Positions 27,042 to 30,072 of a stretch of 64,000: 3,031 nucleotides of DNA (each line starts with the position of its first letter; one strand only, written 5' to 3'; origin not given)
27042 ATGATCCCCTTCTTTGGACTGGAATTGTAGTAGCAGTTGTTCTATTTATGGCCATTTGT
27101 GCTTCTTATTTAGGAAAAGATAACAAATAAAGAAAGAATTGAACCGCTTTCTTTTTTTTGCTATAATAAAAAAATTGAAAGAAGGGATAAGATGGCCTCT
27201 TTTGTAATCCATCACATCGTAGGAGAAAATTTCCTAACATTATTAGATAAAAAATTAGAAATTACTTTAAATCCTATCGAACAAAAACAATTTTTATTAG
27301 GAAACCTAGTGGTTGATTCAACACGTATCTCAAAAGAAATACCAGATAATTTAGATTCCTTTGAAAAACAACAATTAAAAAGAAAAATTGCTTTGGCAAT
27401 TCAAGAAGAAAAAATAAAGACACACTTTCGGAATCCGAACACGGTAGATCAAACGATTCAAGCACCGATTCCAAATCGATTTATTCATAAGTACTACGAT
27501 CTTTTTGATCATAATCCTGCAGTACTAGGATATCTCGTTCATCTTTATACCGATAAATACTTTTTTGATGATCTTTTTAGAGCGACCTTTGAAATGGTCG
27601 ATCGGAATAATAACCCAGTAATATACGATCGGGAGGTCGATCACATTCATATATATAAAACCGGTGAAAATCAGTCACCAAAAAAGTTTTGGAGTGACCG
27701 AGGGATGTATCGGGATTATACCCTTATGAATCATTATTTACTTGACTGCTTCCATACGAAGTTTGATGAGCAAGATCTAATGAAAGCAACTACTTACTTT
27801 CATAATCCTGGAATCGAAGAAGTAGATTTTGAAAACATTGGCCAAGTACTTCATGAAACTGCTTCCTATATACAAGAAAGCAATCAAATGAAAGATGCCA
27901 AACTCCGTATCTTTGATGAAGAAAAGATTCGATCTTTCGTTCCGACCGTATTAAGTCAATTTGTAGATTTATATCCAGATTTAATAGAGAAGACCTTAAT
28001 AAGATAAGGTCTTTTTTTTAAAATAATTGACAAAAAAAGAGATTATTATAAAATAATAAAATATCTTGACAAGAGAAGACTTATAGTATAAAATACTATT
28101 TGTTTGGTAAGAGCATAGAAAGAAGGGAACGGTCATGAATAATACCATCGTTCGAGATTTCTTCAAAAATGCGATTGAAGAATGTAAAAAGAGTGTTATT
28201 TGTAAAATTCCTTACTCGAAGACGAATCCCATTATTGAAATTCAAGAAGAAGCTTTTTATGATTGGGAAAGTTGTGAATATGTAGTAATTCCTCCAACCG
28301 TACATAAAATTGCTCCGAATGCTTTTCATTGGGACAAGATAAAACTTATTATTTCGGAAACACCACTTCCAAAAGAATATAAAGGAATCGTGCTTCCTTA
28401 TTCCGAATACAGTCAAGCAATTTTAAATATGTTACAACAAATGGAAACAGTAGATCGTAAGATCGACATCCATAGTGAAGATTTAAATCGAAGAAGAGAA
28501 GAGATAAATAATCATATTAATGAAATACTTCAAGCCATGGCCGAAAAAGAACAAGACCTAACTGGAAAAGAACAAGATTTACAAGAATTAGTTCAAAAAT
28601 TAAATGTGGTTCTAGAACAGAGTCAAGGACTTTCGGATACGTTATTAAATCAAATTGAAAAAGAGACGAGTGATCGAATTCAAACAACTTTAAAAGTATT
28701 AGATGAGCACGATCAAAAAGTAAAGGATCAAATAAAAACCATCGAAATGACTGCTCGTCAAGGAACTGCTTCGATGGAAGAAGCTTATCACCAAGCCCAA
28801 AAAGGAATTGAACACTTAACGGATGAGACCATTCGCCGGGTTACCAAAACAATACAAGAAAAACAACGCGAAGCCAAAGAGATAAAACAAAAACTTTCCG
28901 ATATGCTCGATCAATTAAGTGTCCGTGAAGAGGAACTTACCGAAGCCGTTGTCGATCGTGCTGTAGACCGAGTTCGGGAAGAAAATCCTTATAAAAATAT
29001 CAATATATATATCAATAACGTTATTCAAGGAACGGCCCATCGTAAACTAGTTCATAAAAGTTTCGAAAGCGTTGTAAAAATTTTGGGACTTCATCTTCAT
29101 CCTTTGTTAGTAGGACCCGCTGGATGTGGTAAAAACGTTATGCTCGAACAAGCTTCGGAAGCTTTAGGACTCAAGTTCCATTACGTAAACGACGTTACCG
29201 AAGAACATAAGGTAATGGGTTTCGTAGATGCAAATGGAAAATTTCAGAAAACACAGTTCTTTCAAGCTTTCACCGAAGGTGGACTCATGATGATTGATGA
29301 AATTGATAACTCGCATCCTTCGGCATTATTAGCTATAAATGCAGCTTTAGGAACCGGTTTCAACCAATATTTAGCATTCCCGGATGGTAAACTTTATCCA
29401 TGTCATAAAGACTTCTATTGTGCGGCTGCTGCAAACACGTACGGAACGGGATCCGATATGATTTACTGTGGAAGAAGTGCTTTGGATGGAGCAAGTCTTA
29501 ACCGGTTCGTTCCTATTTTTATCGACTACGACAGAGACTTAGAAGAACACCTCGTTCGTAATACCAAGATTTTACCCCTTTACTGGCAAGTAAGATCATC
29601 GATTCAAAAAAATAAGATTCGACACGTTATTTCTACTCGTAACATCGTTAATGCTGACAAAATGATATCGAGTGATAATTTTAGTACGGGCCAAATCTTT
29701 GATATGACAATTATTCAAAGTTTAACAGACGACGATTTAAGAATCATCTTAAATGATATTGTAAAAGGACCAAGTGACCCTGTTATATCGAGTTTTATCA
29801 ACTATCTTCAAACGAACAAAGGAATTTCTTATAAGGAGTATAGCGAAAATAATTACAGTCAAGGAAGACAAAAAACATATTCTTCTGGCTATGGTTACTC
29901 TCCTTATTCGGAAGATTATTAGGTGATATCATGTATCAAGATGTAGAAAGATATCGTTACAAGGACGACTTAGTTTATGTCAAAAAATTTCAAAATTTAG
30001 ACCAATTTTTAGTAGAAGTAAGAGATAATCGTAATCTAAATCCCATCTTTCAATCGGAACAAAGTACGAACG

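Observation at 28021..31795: Self-contained three-gene operon: LRR + coiled-coil AAA_5 ATPase, unknown partner, ankyrin-like protein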

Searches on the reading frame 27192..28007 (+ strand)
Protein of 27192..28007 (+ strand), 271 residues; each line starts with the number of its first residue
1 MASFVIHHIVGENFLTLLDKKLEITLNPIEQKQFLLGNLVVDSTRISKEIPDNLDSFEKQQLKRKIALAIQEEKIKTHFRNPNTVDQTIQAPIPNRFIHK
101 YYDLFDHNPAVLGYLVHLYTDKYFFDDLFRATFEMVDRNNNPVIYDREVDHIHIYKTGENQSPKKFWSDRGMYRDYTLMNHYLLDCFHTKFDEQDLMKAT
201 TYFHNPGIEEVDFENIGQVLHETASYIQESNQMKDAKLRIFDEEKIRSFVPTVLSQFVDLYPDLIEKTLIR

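Call 3: search_protein_families(library=pfam, proteins=[window:27192-28007:+], max_evalue=1)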
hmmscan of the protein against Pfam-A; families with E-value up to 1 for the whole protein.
window:27192-28007:+ (271 aa): 0 families

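Call 6: search_protein_families(library=ncbifam, proteins=[window:27192-28007:+], max_evalue=1)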
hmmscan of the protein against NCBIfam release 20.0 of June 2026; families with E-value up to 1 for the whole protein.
window:27192-28007:+ (271 aa): 0 families

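Call 90: search_solved_structures(query=A7, max_evalue=10)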
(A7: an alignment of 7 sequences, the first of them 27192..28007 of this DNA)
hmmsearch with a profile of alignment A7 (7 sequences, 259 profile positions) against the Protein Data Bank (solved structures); distinct sequences matched with E-value up to 10: 3.
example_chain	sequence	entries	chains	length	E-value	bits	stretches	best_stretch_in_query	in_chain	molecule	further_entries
1jjo_C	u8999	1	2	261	0.097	15.3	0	177-216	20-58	NEUROSERPIN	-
6rwx_a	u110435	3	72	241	0.32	13.6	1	165-238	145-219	Lipoprotein MxiJ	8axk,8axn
9esh_z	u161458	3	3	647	0.51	13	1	119-168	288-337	Putative pre-mRNA-splicing factor ATP-dependent RNA helicase C20H4.09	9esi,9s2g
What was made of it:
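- Tried and rejected: The orf271 profile found no PDB relative (call 90).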

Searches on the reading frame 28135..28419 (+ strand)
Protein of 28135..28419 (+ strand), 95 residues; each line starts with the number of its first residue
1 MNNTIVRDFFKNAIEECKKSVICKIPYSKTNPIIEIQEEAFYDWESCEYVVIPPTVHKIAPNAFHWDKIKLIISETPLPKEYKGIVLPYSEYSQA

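Call 91: search_protein_families(library=pfam, proteins=[window:28135-28419:+], max_evalue=0.1)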
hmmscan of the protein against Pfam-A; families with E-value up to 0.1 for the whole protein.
window:28135-28419:+ (95 aa): 2 families
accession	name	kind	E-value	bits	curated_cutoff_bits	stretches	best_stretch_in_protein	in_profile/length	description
PF13306.12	LRR_5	-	0.00023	21.5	27.7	1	32-65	21-76/127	BspA type Leucine rich repeat region (6 copies)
PF25730.1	Herpes_BDLF2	-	0.043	13.5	27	1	4-42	106-142/266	Gammaherpesvirus intercellular spread glycoprotein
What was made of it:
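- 28135..28404 (+): g1 N-terminal LRR_5-like unit (about 2 BspA-type repeats). Presumed target or adaptor binding. Call 91: N-terminus alone E 2.3e-4; homologues E 4.7e-7 to 2e-5, one above the gathering score.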

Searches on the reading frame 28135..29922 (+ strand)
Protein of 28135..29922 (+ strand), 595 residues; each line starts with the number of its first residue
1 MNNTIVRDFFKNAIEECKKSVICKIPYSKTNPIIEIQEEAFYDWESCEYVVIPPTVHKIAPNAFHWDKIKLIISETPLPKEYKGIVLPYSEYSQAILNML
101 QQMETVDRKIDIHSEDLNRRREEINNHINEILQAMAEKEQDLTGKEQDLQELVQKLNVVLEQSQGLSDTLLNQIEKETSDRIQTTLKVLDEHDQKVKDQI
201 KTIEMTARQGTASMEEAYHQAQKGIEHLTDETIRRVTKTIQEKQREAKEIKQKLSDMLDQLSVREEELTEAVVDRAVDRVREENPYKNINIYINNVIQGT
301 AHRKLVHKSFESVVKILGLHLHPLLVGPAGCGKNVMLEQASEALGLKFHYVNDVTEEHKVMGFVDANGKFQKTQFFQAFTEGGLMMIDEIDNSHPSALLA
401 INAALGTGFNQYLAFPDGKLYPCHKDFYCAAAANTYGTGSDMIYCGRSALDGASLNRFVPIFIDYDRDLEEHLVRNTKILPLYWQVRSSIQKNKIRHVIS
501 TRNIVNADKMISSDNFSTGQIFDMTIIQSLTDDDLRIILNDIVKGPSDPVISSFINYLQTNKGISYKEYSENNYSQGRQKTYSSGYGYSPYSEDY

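Call 3: search_protein_families(library=pfam, proteins=[window:28135-29922:+], max_evalue=1)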
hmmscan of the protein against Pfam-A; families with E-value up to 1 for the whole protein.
window:28135-29922:+ (595 aa): 11 families
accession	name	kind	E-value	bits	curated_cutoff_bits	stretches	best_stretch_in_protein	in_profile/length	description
PF07728.20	AAA_5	-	4.5e-09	36.9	22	1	324-407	3-92/139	AAA domain (dynein-related subfamily)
PF00004.35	AAA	-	0.0001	23.2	21.2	1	324-397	2-73/131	ATPase family associated with various cellular activities (AAA)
PF08406.16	CbbQ_C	-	0.0016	19.1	20.6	1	486-535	26-74/85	CbbQ/NirQ/NorQ C-terminal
PF13306.12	LRR_5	-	0.0039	17.5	27.7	1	32-65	21-54/127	BspA type Leucine rich repeat region (6 copies)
PF20072.4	DUF6468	-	0.0061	17.1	26.9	1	208-261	9-61/76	Domain of unknown function (DUF6468)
PF07195.17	FliD_C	-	0.016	15.1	25.4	1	97-157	174-235/236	Flagellar hook-associated protein 2 C-terminus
PF03938.19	OmpH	-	0.032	14.9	32.4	1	89-176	14-102/141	Outer membrane protein (OmpH-like)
PF13204.13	Apiosidase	-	0.075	13.1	26.5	1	480-584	162-266/320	Apiosidase-like, catalytic domain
PF05478.16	Prominin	-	0.11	10.9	34.3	1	95-261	233-395/799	Prominin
PF13238.12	AAA_18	-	0.22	12.4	29.4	1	324-367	2-44/128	AAA domain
PF05960.17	DUF885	-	0.96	9.4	32.4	0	130-258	55-181/532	Bacterial protein of unknown function (DUF885)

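Call 4: search_protein_families(library=padloc, proteins=[window:28135-29922:+], max_evalue=1)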
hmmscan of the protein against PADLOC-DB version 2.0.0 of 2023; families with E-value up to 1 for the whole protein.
window:28135-29922:+ (595 aa): 19 families
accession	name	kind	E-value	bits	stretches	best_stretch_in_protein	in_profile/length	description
PDLC03859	LmuB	-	1.5e-05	22.4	1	96-274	348-487/611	-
PDLC00647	ZorA3|ZorA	-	8.4e-05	19.2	1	96-293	396-584/780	MotA/ExbB/TolQ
PDLC03865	LmuB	-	0.00093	15.5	1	93-299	543-766/1007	-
PDLC00601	ZorA1|ZorA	-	0.0033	14.1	1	99-263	389-549/699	MotA/ExbB/TolQ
PDLC00006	DruC1|DruC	-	0.0088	12.6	1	93-280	144-338/626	Unknown function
PDLC00551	JetC2|JetC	-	0.015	11.1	1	101-298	346-541/1365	DUF3584 domain; MukB-like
PDLC00580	JetC3|JetC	-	0.018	11.2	1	90-270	241-414/1068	DUF3584 domain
PDLC02668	DndD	-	0.022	11.8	1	93-288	232-429/659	DndD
PDLC03841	LeoBC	-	0.024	11.8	1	128-307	275-455/601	-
PDLC02756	PbeC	-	0.026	11.5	1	112-282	314-477/643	PbeC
PDLC00650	ZorA3|ZorA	-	0.027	11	1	102-272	412-584/1063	MotA/ExbB/TolQ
PDLC00648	ZorA3|ZorA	-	0.04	10.6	1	105-275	308-473/692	MotA/ExbB/TolQ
PDLC00509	JetC1|JetC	-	0.056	9.5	1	117-266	311-458/1158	DUF3584 domain; MukB-like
PDLC00519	JetC1|JetC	-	0.057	9.6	1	101-265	251-411/1097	DUF3584 domain; MukB-like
PDLC00598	ZorA1|ZorA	-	0.13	8.6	1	94-257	342-492/663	MotA/ExbB/TolQ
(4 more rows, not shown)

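Call 5: search_protein_families(library=phrogs, proteins=[window:28135-29922:+], max_evalue=1)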
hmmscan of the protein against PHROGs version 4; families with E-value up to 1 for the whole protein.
window:28135-29922:+ (595 aa): 9 families
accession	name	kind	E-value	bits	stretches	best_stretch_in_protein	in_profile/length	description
phrog_249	-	moron, auxiliary metabolic gene and host takeover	1.6e-53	183.4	1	195-544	23-353/380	porphyrin biosynthesis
phrog_16448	-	other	7.6e-11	42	1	294-504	423-632/680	ATPase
phrog_13669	-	unknown function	0.0029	19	1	49-135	27-103/127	-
phrog_1716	-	tail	0.012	15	1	101-260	545-720/943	tail length tape measure protein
phrog_3590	-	unknown function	0.016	15.6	1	108-269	157-307/481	-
phrog_18111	-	other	0.017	16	1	180-277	31-123/128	ATPase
phrog_167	-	tail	0.053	12.1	1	92-270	178-329/1555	tail length tape measure protein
phrog_1289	-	head and packaging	0.14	12.6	1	123-278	15-157/331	portal protein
phrog_4372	-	tail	0.22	9.8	1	122-282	1402-1563/1681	tail length tape measure protein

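Call 6: search_protein_families(library=ncbifam, proteins=[window:28135-29922:+], max_evalue=1)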
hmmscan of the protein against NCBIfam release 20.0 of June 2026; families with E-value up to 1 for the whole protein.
window:28135-29922:+ (595 aa): 12 families
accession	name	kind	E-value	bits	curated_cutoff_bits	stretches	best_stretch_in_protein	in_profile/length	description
NF005719.0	PRK07535.1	domain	0.012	14.8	259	1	222-319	126-222/268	methyltetrahydrofolate:corrinoid/iron-sulfur protein methyltransferase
NF051436.1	NheA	equivalog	0.012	14.5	500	1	95-260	145-298/385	non-hemolytic enterotoxin subunit A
NF045780.1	TrlF_fam_ATP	equivalog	0.014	14.1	350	1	94-301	505-707/944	TrlF family AAA-like ATPase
NF041034.1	Rad50_Sulf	equivalog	0.031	12.1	1000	1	98-271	447-620/872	DNA double-strand break repair ATPase Rad50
TIGR00996.1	Mtu_fam_mce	paralog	0.051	12.8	140.5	1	126-227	167-263/291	MCE family protein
NF038211.1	MFT_alt_reg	equivalog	0.062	13.7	285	1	131-240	56-165/193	mycofactocin system transcriptional regulator MftR2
TIGR01843.1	type_I_hlyD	subfamily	0.13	11.2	208.65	1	99-262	116-269/422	HlyD family type I secretion periplasmic adaptor subunit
NF047516.1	LA_3659_fam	equivalog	0.17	11.4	36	1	129-271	64-205/221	LA_3659 family protein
NF047514.1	SpiroCoCo_N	equivalog_domain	0.17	11.4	75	1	129-271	64-205/221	SpiroCoCo family coiled-coil protein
TIGR02168.1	SMC_prok_B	equivalog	0.25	9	567.35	1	93-276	678-864/1181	chromosome segregation protein SMC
TIGR02169.1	SMC_prok_A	equivalog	0.36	8.4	729.4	1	99-284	335-897/1165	chromosome segregation protein SMC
TIGR02757.1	TIGR02757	hypoth_equivalog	0.87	9.4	139.2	0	105-196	43-131/229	TIGR02757 family protein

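Call 7: search_solved_structures(query=window:28135-29922:+, max_evalue=1, show_alignments=2)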
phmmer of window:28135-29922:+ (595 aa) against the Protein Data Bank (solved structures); distinct sequences matched with E-value up to 1: 6.
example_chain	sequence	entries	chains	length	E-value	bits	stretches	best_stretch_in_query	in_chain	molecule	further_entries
9e5c_6a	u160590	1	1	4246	0.042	15.8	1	82-169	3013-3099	Dynein heavy chain, putative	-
9qhd_A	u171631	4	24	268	0.1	14.6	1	322-542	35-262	Nitric oxide reductase NorQ protein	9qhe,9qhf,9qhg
4d82_A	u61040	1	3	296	0.27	13.1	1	279-398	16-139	AAA ATPase, central domain protein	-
4d80_A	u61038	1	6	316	0.3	13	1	278-400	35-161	AAA ATPASE, CENTRAL DOMAIN PROTEIN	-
4d81_A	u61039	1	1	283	0.47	12.4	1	304-400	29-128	AAA ATPase, central domain protein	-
11iz_B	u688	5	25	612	0.84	11.5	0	378-473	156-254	DesD | Desferrioxamine synthetase DesD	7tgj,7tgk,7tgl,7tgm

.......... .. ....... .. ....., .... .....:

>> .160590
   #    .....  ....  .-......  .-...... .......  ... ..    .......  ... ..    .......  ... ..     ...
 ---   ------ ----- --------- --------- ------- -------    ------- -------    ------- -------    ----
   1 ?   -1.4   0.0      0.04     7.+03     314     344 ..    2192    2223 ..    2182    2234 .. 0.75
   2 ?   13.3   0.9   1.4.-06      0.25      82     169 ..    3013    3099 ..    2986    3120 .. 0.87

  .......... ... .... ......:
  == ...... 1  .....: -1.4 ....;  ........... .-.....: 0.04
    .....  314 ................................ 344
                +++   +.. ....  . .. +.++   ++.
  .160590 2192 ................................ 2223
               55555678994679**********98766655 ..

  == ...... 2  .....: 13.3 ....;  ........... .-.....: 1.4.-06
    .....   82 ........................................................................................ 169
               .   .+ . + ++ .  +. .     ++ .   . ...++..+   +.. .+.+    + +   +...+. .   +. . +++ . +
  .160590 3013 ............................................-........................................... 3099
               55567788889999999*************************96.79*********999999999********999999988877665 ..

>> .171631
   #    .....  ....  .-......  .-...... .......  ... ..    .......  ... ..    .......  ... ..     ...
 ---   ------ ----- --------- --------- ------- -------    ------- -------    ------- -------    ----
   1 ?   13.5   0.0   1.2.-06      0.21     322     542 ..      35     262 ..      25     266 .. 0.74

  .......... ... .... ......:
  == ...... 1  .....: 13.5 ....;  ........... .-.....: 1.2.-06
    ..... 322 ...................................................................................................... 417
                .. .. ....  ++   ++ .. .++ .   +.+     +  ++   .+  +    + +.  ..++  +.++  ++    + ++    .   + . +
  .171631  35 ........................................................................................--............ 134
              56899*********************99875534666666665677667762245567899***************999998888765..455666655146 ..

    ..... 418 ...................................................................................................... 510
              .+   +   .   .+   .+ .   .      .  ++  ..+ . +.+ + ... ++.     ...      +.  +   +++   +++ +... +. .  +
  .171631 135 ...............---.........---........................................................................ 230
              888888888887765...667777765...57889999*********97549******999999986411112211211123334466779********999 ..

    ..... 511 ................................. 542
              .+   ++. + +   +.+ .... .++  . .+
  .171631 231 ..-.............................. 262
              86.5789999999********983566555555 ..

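Call 20: find_homologous_proteins(query=window:28135-29922:+)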
Query window:28135-29922:+ (595 aa): 470 proteins with E <= 0.001 among 8000 candidates; the best 120 are listed.
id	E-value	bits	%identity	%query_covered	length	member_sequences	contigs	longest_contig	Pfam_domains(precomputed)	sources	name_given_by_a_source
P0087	0.0e+0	1306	97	100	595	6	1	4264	PF07728.21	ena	-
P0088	1.4e-242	825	62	98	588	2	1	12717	PF07728.21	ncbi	-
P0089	3.2e-179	615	51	96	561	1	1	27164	PF07728.21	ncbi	-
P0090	2.0e-166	573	48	97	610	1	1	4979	PF07728.21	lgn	-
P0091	5.4e-152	526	46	99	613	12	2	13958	PF00004.36,PF07728.21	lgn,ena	-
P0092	6.2e-151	522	45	99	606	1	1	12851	PF07728.21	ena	-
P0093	1.9e-150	520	45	95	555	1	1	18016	PF00004.36,PF07728.21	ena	-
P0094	6.1e-150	519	45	98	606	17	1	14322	PF07728.21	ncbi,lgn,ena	-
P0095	9.0e-150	518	45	98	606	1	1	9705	PF00004.36,PF07728.21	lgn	-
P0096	9.0e-150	518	44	98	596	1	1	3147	PF07728.21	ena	-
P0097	1.2e-149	518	44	99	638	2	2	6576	PF13306.13,PF07728.21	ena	-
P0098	2.7e-149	517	45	98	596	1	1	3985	PF07728.21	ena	-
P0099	2.9e-149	517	45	98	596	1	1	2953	PF07728.21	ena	-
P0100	4.6e-149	516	44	98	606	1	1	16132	PF07728.21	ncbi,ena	-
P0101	4.8e-149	516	46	98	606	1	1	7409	PF07728.21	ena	-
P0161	2.4e-141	490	43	95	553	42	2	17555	PF13306.13,PF07728.21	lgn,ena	-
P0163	1.0e-140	488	44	96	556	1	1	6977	PF13306.13,PF00004.36,PF07728.21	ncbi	-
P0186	1.4e-113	399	37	94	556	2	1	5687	PF13306.13,PF00004.36,PF07728.21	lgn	-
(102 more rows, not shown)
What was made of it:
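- More than 80 full-length homologue clusters exist (call 20).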

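Call 91: search_protein_families(library=pfam, proteins=[P0097, P0161, P0163, P0186], max_evalue=0.1)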
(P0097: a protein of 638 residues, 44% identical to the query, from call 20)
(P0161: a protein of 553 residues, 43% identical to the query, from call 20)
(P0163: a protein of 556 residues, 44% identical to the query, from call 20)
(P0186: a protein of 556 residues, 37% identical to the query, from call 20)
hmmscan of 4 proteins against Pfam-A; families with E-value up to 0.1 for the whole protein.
P0097 (638 aa): 5 families
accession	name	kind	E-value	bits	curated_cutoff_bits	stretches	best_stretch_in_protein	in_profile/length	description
PF07728.20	AAA_5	-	1.5e-08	35.2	22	1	356-469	3-125/139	AAA domain (dynein-related subfamily)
PF13306.12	LRR_5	-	8.9e-06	26.1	27.7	1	20-71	17-68/127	BspA type Leucine rich repeat region (6 copies)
PF00004.35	AAA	-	7.7e-05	23.6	21.2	1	356-429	2-73/131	ATPase family associated with various cellular activities (AAA)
PF07464.16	ApoLp-III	-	0.0022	18.6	36.3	1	192-302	29-141/146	Apolipophorin-III precursor (apoLp-III)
PF08406.16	CbbQ_C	-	0.027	15.1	20.6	1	518-565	26-71/85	CbbQ/NirQ/NorQ C-terminal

P0161 (553 aa): 6 families
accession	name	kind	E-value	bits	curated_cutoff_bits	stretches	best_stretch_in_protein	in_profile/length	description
PF07728.20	AAA_5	-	4.7e-07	30.3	22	1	307-389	3-91/139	AAA domain (dynein-related subfamily)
PF13306.12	LRR_5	-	4.7e-06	27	27.7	1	18-76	11-68/127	BspA type Leucine rich repeat region (6 copies)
PF00004.35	AAA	-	3.3e-05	24.8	21.2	1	307-379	2-72/131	ATPase family associated with various cellular activities (AAA)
PF12775.13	AAA_7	-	0.043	13.8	25.8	1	298-333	28-63/181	P-loop containing dynein motor region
PF01078.27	Mg_chelatase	-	0.045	13.6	20.3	0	296-328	14-47/207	Magnesium chelatase, subunit ChlI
PF20030.5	bpMoxR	-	0.045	13.3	27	1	297-380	24-113/205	MoxR domain in the MoxR-vWA-beta-propeller ternary systems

P0163 (556 aa): 4 families
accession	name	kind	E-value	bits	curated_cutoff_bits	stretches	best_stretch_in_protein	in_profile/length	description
PF07728.20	AAA_5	-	8.3e-08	32.8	22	1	310-423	3-125/139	AAA domain (dynein-related subfamily)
PF00004.35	AAA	-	1.1e-05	26.4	21.2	1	310-382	2-72/131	ATPase family associated with various cellular activities (AAA)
PF13306.12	LRR_5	-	2.2e-05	24.8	27.7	1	22-71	11-59/127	BspA type Leucine rich repeat region (6 copies)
PF20030.5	bpMoxR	-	0.0022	17.5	27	1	298-385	22-115/205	MoxR domain in the MoxR-vWA-beta-propeller ternary systems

P0186 (556 aa): 16 families
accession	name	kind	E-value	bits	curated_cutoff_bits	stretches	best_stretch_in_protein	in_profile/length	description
PF07728.20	AAA_5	-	6.6e-11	42.8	22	1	313-428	1-125/139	AAA domain (dynein-related subfamily)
PF13306.12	LRR_5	-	4.7e-07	30.2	27.7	1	23-72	18-67/127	BspA type Leucine rich repeat region (6 copies)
PF00004.35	AAA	-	1.1e-05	26.3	21.2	1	315-427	2-111/131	ATPase family associated with various cellular activities (AAA)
PF01442.23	Apolipoprotein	-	3.4e-05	24.1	90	1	155-267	29-145/190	Apolipoprotein A1/A4/E domain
PF03938.19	OmpH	-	4.7e-05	24.1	32.4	1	177-281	21-117/141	Outer membrane protein (OmpH-like)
PF13173.12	AAA_14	-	0.00087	19.7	27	1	311-392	2-81/129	AAA domain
PF07956.16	DUF1690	-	0.0012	19.8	29.7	1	148-261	11-127/139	Protein of Unknown function (DUF1690)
PF07726.17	AAA_3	-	0.0078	16.5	27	1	314-426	2-112/131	ATPase family associated with various cellular activities (AAA)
PF09548.15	Spore_III_AB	-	0.019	15.4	32.5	1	196-274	21-99/170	Stage III sporulation protein AB (spore_III_AB)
PF14532.12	Sigma54_activ_2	-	0.024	15.3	25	1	304-397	14-94/138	Sigma-54 interaction domain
PF00158.32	Sigma54_activat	-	0.027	14.6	20.2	0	297-333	8-44/168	Sigma-54 interaction domain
PF12845.12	TBD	-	0.032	14.5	27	0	187-207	3-23/56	TBD domain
PF12775.13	AAA_7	-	0.04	13.9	25.8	0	306-336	28-58/181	P-loop containing dynein motor region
PF01078.27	Mg_chelatase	-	0.046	13.5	20.3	0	314-336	25-47/207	Magnesium chelatase, subunit ChlI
PF13238.12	AAA_18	-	0.054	14.4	29.4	0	314-358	1-41/128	AAA domain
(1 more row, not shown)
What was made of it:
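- On BspA-type LRR (g1 N-terminus): Full-length homologues score 24.8-30.2 bits, and one passes (calls 3, 91).
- Checked: LRR_5 reaches E 4.7e-7 to 2e-5 in full-length homologues, and one of them is above the gathering score (call 91).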

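Call 93: find_related_loci(query=window:28135-29922:+, collection=viral_contigs, flank=6000)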
Query window:28135-29922:+ (595 aa) in viral_contigs; peptide patterns used: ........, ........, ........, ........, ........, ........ (x = any residue, [..] = any of these).
7 stretches matched a pattern, but none encodes a relative of the query by tblastn (E <= 1e-3).
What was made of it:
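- Tried and rejected: A single-protein g1 scan of viral contigs found nothing (call 93).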
